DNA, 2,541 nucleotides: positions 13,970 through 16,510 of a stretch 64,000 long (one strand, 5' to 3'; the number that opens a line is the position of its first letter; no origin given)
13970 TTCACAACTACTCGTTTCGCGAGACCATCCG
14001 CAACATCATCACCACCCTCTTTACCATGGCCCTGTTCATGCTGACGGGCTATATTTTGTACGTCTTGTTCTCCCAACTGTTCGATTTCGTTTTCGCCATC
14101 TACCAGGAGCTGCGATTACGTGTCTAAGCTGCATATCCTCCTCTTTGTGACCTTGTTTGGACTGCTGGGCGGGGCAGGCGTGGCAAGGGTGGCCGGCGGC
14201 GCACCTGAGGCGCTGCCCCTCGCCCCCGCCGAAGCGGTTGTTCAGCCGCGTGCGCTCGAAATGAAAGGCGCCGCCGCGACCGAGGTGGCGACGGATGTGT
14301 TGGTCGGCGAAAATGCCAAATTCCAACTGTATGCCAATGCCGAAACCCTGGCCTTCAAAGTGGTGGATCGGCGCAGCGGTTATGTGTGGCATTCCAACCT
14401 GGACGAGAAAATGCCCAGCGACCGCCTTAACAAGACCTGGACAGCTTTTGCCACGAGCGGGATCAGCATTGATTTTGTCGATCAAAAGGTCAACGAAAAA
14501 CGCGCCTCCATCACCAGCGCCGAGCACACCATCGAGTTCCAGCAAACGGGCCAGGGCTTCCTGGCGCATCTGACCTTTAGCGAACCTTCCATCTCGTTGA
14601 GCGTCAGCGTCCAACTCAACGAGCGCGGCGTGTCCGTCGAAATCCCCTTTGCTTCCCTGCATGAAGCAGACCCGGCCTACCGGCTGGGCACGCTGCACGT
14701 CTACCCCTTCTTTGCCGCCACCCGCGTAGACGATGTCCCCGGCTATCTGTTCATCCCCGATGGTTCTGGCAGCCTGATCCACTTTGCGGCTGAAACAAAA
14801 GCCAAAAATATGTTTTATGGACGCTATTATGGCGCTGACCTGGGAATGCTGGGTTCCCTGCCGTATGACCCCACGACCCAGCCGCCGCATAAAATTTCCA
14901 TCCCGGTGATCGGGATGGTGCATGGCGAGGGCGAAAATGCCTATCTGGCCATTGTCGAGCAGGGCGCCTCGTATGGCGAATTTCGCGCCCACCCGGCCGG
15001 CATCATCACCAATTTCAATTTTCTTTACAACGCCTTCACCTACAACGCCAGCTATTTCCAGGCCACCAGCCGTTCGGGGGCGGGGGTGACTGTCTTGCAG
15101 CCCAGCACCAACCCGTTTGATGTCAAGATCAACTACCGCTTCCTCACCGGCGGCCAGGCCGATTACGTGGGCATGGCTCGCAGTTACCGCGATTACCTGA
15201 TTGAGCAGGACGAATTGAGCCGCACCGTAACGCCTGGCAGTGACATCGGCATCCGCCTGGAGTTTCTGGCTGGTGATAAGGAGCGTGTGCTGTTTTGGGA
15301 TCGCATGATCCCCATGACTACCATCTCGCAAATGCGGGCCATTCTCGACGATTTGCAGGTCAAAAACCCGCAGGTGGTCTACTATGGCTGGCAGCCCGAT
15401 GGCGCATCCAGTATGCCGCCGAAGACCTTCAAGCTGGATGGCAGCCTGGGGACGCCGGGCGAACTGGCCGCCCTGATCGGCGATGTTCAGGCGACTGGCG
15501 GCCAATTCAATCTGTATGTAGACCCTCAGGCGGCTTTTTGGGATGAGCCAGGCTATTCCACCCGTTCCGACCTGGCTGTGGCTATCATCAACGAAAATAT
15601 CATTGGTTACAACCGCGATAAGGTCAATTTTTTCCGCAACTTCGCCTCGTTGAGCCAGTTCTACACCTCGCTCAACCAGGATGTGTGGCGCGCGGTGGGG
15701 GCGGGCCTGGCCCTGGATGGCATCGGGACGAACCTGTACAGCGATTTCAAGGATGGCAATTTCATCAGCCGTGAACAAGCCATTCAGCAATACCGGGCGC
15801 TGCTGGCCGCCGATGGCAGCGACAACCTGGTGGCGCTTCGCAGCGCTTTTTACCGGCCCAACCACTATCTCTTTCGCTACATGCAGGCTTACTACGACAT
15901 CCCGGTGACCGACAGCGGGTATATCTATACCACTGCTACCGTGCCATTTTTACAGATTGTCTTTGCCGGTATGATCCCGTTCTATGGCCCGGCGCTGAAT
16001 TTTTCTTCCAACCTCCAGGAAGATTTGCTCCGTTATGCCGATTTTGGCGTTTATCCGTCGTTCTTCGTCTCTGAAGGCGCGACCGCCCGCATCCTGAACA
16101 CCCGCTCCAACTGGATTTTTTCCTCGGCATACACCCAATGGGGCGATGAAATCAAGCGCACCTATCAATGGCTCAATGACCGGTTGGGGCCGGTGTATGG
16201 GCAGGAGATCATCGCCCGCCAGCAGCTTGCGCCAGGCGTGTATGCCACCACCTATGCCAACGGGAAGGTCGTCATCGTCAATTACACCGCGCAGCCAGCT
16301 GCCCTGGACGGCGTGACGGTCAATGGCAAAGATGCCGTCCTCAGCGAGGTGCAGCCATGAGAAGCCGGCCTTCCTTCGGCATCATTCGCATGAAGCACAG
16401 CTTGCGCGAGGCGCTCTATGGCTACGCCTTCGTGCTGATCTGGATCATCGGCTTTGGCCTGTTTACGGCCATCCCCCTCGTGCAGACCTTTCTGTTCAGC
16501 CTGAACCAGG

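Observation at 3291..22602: Probable beta-1,2-glucan (cyclic glucan/OPG) utilisation locus in a Chloroflexota-like genome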

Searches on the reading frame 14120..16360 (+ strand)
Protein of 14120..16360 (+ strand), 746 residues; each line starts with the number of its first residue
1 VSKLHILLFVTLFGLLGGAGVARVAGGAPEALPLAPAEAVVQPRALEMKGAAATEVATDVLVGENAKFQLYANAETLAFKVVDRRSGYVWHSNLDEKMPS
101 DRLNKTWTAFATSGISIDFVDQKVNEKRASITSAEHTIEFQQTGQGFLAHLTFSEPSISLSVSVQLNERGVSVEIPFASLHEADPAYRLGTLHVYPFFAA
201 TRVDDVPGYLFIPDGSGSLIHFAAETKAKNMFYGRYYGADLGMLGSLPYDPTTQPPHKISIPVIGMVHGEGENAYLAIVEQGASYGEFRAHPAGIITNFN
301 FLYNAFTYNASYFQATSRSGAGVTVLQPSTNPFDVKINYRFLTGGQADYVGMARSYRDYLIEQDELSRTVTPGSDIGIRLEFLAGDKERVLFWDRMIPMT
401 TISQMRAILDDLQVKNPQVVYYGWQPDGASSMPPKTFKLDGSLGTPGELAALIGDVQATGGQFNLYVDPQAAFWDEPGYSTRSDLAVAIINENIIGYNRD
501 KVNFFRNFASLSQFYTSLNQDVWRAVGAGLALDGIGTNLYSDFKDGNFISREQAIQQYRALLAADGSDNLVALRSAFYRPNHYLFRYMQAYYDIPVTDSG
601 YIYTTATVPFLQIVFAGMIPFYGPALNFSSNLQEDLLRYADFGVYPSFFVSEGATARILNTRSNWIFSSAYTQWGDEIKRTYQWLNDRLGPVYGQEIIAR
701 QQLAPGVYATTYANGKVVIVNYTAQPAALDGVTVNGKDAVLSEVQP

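Call 4: search_protein_families(library=pfam, proteins=[window:14120-16360:+], max_evalue=0.01)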
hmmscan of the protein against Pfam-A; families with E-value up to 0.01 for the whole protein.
window:14120-16360:+ (746 aa): 1 family
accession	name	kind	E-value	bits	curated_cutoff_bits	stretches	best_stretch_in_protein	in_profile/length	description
PF18952.6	DUF5696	-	4.6e-165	551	25.6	1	139-738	3-611/612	Family of unknown function (DUF5696)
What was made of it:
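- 14120..16360 (+): DUF5696 protein, 746 aa, N-terminal signal/anchor, GH129-like three-domain fold. Pfam 4.6e-165 (call 4).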

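Call 8: search_solved_structures(query=window:14120-16360:+, max_evalue=1, show_alignments=1)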
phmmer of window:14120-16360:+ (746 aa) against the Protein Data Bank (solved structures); distinct sequences matched with E-value up to 1: 1.
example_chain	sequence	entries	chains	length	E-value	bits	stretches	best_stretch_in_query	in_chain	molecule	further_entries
5opq_A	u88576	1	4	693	0.0087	17.3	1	47-94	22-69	3,6-anhydro-D-galactosidase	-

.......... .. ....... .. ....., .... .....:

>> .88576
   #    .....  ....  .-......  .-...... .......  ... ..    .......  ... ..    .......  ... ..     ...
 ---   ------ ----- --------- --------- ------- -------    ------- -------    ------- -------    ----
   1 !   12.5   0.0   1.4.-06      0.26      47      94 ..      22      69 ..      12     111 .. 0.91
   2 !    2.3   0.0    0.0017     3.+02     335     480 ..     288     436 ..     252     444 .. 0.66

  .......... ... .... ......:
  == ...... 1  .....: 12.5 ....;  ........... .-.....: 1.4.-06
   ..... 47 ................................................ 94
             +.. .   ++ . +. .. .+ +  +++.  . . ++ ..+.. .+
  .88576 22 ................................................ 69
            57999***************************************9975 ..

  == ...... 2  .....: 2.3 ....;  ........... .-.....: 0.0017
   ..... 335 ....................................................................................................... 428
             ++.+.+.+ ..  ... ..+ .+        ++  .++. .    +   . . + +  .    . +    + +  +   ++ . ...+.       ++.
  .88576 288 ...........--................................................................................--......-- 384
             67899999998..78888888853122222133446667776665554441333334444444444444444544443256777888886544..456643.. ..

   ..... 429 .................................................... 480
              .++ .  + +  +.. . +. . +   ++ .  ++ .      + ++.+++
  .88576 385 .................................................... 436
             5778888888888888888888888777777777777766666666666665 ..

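Call 27: find_homologous_proteins(query=window:14120-16360:+, max_evalue=1e-10)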
Query window:14120-16360:+ (746 aa): 717 proteins with E <= 1e-10 among 8000 candidates; the best 120 are listed.
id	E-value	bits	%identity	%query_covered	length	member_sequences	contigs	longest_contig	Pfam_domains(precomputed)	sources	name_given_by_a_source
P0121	0.0e+0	1697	100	100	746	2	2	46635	PF18952.7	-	-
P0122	0.0e+0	1116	65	100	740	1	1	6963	PF18952.7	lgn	-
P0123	0.0e+0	1102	65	99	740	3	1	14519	PF18952.7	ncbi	-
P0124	0.0e+0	1084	68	92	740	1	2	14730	PF18952.7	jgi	jgi:hypothetical protein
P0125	0.0e+0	1081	68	92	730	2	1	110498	PF18952.7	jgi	jgi:hypothetical protein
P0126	0.0e+0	1064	67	92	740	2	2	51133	PF18952.7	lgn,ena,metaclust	metaclust:\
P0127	0.0e+0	1053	64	97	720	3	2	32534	PF18952.7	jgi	jgi:hypothetical protein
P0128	0.0e+0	1051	66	92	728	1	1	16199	PF18952.7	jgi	jgi:hypothetical protein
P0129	0.0e+0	1048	66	92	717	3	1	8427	PF18952.7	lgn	-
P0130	0.0e+0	1031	62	100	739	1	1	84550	PF18952.7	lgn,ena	-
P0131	0.0e+0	1023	61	100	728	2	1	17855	PF18952.7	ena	-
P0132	0.0e+0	1020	61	100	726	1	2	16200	PF18952.7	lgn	-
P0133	0.0e+0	1018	61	100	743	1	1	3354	PF18952.7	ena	-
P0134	0.0e+0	1018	61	100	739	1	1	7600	PF18952.7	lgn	-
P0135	0.0e+0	1017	65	92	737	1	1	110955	PF18952.7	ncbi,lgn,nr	ncbi:MAG TPA: DUF5696 domain-containing protein [Chloroflexota bacterium]|nr:DUF5696 domain-containi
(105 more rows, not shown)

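Call 38: search_protein_representatives(protein=window:14120-16360:+)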
Query: 746 residues. Proteins with E-value up to 0.001 (for the whole library): 4163; up to 1e-10: 3444; up to 1e-30: 1694. The best 150 are listed.
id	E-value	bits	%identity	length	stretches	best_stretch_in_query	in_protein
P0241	9.8e-279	942.8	59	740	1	32-746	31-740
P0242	1.0e-181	622.1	59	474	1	266-746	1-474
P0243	7.8e-167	572.9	59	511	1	58-512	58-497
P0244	2.0e-160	551.7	44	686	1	62-743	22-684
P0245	2.4e-130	452.3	36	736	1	51-739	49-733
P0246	1.3e-127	443.2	34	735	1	63-738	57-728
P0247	1.1e-126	440.2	33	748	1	61-735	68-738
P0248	2.6e-120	419.1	37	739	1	54-738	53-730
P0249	4.8e-118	411.6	36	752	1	48-740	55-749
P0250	1.7e-117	409.8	34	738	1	61-738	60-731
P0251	5.0e-116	404.9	36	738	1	62-738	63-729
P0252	2.4e-114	399.4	33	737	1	62-741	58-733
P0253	3.7e-114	398.7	34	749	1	64-738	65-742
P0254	5.3e-114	398.2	33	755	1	60-740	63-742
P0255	5.4e-114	398.2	35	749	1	61-744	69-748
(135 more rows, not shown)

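Call 44: find_related_loci(query=A3, collection=genome_contigs, flank=10000)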
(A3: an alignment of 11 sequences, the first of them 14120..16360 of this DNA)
Query A3 (746 aa) in genome_contigs; peptide patterns used: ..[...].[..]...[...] (x = any residue, [..] = any of these).
599 stretches matched a pattern (row limit reached: there are more); 558 encode a relative of the query (tblastn E <= 1e-3); the best 80 are kept; 80 distinct loci.
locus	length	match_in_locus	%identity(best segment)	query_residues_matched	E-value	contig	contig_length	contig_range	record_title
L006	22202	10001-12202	59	1-746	0e+0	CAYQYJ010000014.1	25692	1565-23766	MAG TPA_asm: uncultured Ardenticatenaceae bacterium isolate SRP329715_co1_256 genome assembly, contig: NODE_2711_length_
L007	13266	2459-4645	60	4-746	0e+0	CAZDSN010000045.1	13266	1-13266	MAG TPA_asm: uncultured Ardenticatenaceae bacterium isolate SRP173033_co1_193 genome assembly, contig: NODE_9856_length_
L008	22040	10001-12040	63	61-746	0e+0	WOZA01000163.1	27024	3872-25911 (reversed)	MAG: Anaerolineaceae bacterium isolate WOFB12 NODE_671_length_27024_cov_28.679224, whole genome shotgun sequence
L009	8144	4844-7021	60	14-746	0e+0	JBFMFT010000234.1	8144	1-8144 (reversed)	MAG: Chloroflexota bacterium isolate MAG278 MAG278_234, whole genome shotgun sequence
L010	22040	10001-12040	64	61-746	0e+0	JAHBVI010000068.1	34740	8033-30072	MAG: Anaerolineae bacterium isolate ACE_CHL11 CHL11_68, whole genome shotgun sequence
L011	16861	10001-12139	62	29-743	0e+0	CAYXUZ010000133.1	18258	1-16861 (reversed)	MAG TPA_asm: uncultured Ardenticatenaceae bacterium isolate binchicken_co179_187 genome assembly, contig: NODE_6285_leng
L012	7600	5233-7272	61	61-746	0e+0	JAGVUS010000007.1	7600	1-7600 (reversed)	MAG: Chloroflexota bacterium isolate WAS_Bin_31 WAS_Bin_31_scaffold_4350, whole genome shotgun sequence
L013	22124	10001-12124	60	39-746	0e+0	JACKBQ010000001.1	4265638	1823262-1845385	MAG: Ardenticatenaceae bacterium isolate HK-STAS-CHLO-25 HK-STAS-CHLO-25_1, whole genome shotgun sequence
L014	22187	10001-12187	58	3-741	0e+0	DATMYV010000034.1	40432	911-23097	MAG TPA_asm: Longilinea sp. isolate SMAG_U13157 k141_77186, whole genome shotgun sequence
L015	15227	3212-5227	60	61-743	0e+0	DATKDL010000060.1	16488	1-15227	MAG TPA_asm: Anaerolineales bacterium isolate SMAG_U14472 k141_3701261, whole genome shotgun sequence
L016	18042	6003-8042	60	61-746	0e+0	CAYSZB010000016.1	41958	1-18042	MAG TPA_asm: uncultured Anaerolineaceae bacterium isolate SRP192927_co7_625 genome assembly, contig: NODE_1310_length_41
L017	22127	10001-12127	58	34-746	0e+0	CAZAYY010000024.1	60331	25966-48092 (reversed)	MAG TPA_asm: uncultured Anaerolineales bacterium isolate SRP319275_co4_117 genome assembly, contig: NODE_269_length_6033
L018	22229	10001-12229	56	4-743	0e+0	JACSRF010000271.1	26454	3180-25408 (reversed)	MAG: Anaerolinea sp. isolate CH6 contig-70_1873, whole genome shotgun sequence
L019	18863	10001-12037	59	62-746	0e+0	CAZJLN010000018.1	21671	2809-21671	MAG TPA_asm: uncultured Anaerolineaceae bacterium isolate SRP192927_co7_548 genome assembly, contig: NODE_4226_length_21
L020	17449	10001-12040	58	61-746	0e+0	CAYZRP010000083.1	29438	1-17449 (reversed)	MAG TPA_asm: uncultured Anaerolineales bacterium isolate SRP298887_co1_48 genome assembly, contig: NODE_1272_length_2943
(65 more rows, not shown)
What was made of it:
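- Tried and rejected: A3 was used instead (call 44).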

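Call 50: predict_structure(alignment_id=A1)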
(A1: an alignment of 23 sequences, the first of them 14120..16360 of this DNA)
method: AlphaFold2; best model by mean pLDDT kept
length: 746 residues; sequences in the alignment: 23
mean_pLDDT: 52.0   pTM: 0.42
mean pLDDT of the five models: 52.0, 51.2, 46.5, 46.0, 43.5
residues with pLDDT >= 90: 29; 70-90: 165; 50-70: 174; < 50: 378
segments of 3 or more residues with pLDDT < 50: 1-5, 13-54, 94-112, 198-262, 282-303, 310-324, 326-330, 366-400, 423-434, 469-485, 487-504, 533-551, 564-631, 646-674, 744-746
pLDDT, mean of each block of 10 residues (from residue 1): 50 42 27 27 26 58 91 84 80 46 34 67 72 81 91 90 90 86 82 58 40 31 25 25 24 27 52 67 36 26 52 32 45 72 68 63 50 28 23 27 65 58 41 54 73 76 60 38 44 35 52 66 73 42 43 54 43 39 25 21 22 29 29 58 47 29 27 51 71 61 79 78 83 84 60
secondary structure, 60 per line:
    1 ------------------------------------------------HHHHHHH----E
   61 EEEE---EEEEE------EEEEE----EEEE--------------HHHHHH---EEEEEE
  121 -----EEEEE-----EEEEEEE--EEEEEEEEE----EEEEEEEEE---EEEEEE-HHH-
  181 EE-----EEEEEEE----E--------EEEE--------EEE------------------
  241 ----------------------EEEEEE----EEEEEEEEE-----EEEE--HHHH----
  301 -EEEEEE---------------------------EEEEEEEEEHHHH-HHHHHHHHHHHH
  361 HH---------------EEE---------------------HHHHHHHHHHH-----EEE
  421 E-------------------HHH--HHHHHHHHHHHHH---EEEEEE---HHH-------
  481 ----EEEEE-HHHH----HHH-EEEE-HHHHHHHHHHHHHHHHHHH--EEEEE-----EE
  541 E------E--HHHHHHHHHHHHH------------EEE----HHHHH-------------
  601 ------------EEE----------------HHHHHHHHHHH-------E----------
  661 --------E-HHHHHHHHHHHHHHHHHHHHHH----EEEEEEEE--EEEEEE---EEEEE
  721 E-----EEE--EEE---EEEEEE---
elements in order (helices of 4 or more, strands of 3 or more residues): H49-55 E60-64 E68-72 E79-83 E88-91 H106-111 E115-120 E126-130 E136-142 E145-153 E158-166 E170-175 E188-194 E208-211 E220-222 E263-268 E273-281 E287-290 H293-296 E302-307 E335-343 H344-347 H349-362 E378-380 H402-412 E418-421 H446-458 E462-467 E485-489 H491-494 E503-506 H508-526 E529-533 E539-541 H551-563 E576-578 H583-587 E613-615 H632-642 H671-692 E697-704 E707-712 E716-721 E727-729 E732-734 E738-743
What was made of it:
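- Tried and rejected: AF2 of DUF5696 with a shallow Chloroflexi-only alignment gave an unusable model (pLDDT 52, call 50).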

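Call 51: search_solved_structures(query=A2, max_evalue=10, show_alignments=3)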
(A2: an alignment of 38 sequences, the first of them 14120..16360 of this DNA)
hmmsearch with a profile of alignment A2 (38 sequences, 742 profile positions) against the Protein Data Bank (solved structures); distinct sequences matched with E-value up to 10: 7.
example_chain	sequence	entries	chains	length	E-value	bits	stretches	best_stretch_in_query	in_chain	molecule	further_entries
8rzk_A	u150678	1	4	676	1.2e-06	30.1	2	330-558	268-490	Conserved hypothetical periplasmic protein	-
8rzg_A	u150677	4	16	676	2.3e-06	29.3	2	58-99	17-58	Conserved hypothetical periplasmic protein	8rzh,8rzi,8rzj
5opq_A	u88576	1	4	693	3.4e-06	28.7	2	330-558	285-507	3,6-anhydro-D-galactosidase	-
5wzn_A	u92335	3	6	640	0.0002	22.8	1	398-487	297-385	Alpha-N-acetylgalactosaminidase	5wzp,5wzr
5wzq_A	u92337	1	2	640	0.00024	22.6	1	398-487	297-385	Alpha-N-acetylgalactosaminidase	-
6qfo_A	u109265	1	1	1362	0.0021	19.5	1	397-493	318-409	PEGA domain-containing protein,PEGA domain-containing protein,EngBF DARPin fusion 9b 3G124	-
9kfx_A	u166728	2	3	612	0.061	14.6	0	394-445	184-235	Synthetic PPR-DYW protein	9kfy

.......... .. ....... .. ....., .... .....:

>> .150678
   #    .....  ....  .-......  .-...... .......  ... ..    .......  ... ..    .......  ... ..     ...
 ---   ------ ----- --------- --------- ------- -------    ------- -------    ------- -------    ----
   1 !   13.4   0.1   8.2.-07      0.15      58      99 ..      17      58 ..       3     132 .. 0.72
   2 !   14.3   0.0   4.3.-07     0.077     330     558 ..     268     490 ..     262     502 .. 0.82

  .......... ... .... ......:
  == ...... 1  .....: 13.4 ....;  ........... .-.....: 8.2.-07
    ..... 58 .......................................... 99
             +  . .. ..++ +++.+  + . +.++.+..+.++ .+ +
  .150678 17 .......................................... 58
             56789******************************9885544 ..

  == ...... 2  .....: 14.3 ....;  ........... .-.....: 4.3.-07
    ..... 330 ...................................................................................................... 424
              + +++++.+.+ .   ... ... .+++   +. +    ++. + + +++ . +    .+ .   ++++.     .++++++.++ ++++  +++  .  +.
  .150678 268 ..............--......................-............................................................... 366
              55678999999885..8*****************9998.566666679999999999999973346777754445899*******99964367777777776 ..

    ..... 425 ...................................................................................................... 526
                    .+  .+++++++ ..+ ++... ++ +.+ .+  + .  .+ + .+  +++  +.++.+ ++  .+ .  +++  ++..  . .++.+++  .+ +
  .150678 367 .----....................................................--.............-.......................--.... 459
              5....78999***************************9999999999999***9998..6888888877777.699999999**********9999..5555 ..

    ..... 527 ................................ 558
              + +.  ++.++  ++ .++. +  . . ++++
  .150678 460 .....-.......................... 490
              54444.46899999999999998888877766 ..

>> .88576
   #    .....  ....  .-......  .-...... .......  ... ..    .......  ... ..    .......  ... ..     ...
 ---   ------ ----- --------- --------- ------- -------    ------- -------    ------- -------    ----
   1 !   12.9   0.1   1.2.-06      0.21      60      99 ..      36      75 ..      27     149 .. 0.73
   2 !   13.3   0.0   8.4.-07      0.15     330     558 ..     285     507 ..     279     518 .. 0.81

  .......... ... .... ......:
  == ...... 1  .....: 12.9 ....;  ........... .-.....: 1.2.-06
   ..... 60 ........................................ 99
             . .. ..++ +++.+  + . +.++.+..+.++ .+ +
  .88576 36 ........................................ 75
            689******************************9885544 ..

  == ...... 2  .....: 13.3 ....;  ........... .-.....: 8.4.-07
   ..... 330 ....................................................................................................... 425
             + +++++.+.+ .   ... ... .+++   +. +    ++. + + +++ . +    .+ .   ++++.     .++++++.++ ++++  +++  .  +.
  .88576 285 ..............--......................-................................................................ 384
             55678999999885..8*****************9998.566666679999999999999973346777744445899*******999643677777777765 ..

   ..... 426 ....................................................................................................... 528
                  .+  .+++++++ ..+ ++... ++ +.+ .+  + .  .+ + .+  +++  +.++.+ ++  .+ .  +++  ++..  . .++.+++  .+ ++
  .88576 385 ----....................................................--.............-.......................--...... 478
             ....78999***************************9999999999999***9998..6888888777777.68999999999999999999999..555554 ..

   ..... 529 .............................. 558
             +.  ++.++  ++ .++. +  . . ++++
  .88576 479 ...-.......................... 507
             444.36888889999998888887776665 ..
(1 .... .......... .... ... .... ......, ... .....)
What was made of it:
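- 14120..16360 (+): Profile against PDB sequences: GH129 1.2e-6 (call 51).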
